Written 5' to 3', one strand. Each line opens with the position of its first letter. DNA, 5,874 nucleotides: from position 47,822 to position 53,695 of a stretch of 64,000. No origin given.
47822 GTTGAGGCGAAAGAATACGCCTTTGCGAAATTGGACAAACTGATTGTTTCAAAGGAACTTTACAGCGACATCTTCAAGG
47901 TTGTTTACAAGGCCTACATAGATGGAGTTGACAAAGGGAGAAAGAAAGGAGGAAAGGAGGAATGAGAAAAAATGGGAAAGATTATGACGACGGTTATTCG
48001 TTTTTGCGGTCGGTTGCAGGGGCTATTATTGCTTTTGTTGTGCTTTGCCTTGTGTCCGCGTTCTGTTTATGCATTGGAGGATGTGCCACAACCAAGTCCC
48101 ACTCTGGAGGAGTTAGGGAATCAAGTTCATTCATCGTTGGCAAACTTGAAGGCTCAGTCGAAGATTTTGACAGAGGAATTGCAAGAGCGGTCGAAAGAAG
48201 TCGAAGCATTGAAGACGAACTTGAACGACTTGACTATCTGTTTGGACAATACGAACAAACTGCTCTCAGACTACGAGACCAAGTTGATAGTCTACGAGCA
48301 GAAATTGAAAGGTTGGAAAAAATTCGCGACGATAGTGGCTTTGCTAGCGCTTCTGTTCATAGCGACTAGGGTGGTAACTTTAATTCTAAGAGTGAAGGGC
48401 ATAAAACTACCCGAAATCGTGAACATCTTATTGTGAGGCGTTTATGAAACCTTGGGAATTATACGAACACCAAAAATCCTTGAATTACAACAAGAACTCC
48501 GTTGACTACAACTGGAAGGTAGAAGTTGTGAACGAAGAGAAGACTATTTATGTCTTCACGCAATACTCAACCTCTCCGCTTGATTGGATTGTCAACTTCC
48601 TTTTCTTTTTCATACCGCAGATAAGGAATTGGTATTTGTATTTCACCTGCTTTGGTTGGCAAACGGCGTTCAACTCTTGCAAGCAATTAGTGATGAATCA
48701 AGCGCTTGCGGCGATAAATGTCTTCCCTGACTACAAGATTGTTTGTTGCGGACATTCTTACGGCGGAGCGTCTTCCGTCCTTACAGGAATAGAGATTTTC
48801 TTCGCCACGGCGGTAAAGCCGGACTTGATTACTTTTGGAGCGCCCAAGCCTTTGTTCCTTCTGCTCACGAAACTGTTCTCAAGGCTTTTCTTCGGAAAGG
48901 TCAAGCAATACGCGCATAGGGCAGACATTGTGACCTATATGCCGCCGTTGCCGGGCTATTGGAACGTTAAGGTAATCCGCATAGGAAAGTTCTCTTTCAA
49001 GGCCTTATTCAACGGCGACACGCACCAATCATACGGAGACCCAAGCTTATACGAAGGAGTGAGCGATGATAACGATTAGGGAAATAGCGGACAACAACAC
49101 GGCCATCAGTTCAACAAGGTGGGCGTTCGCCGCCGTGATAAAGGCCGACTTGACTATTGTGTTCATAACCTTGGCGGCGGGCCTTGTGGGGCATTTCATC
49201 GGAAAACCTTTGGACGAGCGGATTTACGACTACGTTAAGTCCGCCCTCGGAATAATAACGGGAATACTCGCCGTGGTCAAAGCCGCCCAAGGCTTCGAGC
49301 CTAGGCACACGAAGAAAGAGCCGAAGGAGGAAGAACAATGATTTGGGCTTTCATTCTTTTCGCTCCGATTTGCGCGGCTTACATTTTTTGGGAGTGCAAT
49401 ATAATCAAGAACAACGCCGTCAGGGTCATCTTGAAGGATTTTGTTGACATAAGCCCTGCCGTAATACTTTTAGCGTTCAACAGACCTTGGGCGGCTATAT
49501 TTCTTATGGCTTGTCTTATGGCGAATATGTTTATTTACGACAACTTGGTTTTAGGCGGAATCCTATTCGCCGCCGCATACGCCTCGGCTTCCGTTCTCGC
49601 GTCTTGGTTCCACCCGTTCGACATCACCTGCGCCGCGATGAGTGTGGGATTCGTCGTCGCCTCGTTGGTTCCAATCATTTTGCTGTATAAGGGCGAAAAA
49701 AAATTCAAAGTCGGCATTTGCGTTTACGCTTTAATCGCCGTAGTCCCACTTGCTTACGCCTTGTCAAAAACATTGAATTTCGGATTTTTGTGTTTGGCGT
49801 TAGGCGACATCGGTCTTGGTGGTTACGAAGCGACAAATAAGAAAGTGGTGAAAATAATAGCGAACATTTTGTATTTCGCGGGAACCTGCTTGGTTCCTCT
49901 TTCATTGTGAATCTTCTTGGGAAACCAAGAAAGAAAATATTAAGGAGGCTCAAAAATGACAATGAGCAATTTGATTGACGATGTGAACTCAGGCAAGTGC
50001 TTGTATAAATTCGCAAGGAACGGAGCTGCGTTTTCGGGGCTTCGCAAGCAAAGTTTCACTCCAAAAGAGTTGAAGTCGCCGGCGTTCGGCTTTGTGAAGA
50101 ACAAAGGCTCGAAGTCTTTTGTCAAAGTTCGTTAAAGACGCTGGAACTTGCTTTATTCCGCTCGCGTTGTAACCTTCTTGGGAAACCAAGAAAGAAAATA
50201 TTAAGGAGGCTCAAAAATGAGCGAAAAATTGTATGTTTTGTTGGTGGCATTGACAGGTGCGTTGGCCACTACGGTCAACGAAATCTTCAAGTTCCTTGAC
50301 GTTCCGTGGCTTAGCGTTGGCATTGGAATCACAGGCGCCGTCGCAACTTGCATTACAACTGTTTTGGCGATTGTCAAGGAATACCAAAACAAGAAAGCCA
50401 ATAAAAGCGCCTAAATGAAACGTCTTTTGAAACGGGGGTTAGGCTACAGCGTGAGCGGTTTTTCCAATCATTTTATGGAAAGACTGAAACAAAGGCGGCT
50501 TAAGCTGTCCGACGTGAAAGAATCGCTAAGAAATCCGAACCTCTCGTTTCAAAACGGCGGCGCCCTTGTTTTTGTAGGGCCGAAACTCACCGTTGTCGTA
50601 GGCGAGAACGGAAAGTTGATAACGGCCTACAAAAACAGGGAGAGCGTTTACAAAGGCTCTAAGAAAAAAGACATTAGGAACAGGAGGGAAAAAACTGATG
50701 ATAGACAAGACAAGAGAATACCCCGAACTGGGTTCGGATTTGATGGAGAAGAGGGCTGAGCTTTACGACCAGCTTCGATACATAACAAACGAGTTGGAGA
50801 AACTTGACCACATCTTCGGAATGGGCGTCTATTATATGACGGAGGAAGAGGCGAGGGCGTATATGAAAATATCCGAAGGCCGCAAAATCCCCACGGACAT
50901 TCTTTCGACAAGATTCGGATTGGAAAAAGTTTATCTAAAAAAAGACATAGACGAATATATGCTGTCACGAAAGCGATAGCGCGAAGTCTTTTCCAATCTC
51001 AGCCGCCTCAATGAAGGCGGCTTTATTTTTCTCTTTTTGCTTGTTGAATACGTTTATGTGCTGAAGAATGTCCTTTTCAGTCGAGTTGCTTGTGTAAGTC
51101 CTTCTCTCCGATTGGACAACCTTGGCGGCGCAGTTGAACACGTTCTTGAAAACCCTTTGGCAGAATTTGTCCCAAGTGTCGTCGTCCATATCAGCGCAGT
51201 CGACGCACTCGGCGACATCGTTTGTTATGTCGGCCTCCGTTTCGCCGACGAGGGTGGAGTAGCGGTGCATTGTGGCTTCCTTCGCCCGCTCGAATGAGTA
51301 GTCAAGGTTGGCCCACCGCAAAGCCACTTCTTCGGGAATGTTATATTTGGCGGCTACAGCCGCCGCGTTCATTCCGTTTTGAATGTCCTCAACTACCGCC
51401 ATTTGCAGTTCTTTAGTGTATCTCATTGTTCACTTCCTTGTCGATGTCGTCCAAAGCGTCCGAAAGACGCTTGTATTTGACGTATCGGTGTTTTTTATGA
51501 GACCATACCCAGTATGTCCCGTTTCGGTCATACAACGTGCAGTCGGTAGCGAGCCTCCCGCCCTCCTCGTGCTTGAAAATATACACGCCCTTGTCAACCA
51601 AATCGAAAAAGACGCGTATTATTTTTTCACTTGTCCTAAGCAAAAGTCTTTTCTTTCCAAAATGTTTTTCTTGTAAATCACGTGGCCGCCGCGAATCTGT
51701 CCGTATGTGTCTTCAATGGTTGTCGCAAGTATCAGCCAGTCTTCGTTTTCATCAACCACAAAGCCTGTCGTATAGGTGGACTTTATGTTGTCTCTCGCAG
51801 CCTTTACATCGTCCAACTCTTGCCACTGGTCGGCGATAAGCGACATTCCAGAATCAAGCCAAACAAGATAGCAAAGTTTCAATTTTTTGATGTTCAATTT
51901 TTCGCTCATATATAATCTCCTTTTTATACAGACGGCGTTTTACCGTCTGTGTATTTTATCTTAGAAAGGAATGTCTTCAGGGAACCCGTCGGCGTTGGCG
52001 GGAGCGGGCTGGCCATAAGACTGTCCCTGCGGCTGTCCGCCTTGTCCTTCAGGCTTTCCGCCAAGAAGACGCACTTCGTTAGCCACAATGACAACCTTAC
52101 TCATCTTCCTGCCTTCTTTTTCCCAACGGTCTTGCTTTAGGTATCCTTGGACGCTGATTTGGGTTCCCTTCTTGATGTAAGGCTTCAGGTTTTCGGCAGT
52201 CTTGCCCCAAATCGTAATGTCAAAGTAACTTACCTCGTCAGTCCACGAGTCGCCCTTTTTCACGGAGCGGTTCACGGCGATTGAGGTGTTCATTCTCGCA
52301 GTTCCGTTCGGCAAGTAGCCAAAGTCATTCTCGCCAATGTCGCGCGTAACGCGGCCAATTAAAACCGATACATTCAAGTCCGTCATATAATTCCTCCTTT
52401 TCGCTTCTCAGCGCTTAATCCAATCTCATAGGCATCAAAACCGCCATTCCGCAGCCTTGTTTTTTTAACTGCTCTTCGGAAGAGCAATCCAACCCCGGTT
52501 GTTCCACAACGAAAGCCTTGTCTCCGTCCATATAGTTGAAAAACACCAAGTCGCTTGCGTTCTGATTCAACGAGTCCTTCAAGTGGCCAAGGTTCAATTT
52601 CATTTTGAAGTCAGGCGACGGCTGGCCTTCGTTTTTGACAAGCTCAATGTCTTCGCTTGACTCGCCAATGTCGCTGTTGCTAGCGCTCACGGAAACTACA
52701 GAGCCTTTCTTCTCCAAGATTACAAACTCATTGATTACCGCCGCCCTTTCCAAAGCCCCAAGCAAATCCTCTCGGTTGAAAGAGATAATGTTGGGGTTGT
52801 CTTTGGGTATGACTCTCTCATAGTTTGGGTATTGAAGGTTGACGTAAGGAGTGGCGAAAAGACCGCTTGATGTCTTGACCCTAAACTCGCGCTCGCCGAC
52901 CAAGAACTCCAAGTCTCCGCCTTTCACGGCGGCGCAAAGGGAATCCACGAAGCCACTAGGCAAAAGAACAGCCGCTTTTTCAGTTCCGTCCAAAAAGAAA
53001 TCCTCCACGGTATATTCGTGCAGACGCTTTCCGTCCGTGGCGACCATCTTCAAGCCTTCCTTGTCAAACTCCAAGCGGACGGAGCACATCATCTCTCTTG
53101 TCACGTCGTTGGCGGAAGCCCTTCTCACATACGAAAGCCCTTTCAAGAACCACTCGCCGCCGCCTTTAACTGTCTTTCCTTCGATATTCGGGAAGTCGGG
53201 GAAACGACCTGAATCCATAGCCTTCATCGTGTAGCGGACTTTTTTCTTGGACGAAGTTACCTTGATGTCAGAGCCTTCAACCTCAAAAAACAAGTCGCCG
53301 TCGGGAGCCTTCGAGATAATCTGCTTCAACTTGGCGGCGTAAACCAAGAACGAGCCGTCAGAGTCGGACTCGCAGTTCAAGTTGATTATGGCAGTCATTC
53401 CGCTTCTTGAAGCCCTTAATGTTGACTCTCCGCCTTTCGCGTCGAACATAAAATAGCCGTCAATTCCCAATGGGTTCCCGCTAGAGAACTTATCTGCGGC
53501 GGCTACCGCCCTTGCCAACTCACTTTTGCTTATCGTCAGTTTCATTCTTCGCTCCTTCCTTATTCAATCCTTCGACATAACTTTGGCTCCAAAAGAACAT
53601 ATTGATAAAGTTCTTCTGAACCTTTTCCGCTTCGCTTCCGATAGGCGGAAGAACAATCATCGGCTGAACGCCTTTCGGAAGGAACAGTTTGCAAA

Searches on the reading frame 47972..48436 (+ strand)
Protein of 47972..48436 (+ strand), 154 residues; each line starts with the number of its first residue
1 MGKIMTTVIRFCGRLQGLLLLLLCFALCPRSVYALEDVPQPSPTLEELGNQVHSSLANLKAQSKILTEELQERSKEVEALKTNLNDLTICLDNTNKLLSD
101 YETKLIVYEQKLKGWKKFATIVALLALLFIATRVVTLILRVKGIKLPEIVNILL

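Call 64: search_protein_families(library=phrogs, max_evalue=0.001, proteins=[window:47972-48436:+])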
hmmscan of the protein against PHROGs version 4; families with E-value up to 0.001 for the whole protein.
window:47972-48436:+ (154 aa): 1 family
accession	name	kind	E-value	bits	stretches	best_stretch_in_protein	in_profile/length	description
phrog_1272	-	tail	0.0006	18.6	1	45-111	138-204/1606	tail length tape measure protein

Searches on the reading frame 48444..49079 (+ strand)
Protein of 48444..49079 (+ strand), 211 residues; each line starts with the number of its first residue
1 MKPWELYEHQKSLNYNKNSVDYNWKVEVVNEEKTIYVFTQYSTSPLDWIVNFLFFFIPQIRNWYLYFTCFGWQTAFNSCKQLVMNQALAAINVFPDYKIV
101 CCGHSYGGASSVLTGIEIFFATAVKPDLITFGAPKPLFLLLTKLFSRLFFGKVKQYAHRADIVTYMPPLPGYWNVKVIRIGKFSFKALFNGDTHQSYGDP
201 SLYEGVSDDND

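Call 42: search_protein_families(library=pfam, max_evalue=0.001, proteins=[window:48444-49079:+])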
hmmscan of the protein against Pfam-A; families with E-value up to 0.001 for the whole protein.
window:48444-49079:+ (211 aa): 1 family
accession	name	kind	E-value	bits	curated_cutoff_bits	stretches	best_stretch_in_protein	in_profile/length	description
PF01764.32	Lipase_3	-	5.8e-13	49.4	22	1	42-168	7-137/140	Lipase (class 3)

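Call 64: search_protein_families(library=phrogs, max_evalue=0.001, proteins=[window:48444-49079:+])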
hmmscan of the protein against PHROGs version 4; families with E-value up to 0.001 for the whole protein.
window:48444-49079:+ (211 aa): 1 family
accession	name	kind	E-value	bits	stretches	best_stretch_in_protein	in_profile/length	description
phrog_21992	-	other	5.3e-08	33.9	1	71-176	80-178/213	esterase/lipase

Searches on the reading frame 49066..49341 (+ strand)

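Call 64: search_protein_families(library=phrogs, max_evalue=0.001, proteins=[window:49066-49341:+])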
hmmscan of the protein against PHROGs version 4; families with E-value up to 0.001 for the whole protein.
window:49066-49341:+ (91 aa): 1 family
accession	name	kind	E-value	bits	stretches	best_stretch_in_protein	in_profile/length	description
phrog_23443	-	unknown function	0.00026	22.5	1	47-88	40-81/97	-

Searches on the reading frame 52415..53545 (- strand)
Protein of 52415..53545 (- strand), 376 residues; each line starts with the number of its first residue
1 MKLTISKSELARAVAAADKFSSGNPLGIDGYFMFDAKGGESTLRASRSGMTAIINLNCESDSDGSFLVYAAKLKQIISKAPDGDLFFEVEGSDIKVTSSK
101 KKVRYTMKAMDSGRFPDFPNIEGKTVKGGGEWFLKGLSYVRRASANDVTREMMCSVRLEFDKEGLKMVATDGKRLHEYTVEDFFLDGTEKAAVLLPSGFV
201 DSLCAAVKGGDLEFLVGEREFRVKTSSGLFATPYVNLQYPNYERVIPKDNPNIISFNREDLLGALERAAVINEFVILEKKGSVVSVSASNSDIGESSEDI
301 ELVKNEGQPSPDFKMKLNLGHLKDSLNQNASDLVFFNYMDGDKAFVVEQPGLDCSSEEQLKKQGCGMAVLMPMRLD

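Call 42: search_protein_families(library=pfam, max_evalue=0.001, proteins=[window:52415-53545:-])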
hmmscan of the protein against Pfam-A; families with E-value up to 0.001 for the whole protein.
window:52415-53545:- (376 aa): 3 families
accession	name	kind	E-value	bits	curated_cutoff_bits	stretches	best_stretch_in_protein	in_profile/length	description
PF02768.20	DNA_pol3_beta_3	-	6.2e-10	39.4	27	1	244-351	2-109/121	DNA polymerase III beta subunit, C-terminal domain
PF00712.24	DNA_pol3_beta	-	5.5e-08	33.4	24.4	1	1-118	1-119/120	DNA polymerase III beta subunit, N-terminal domain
PF02767.21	DNA_pol3_beta_2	-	1.5e-05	25.7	27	1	140-241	14-116/116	DNA polymerase III beta subunit, central domain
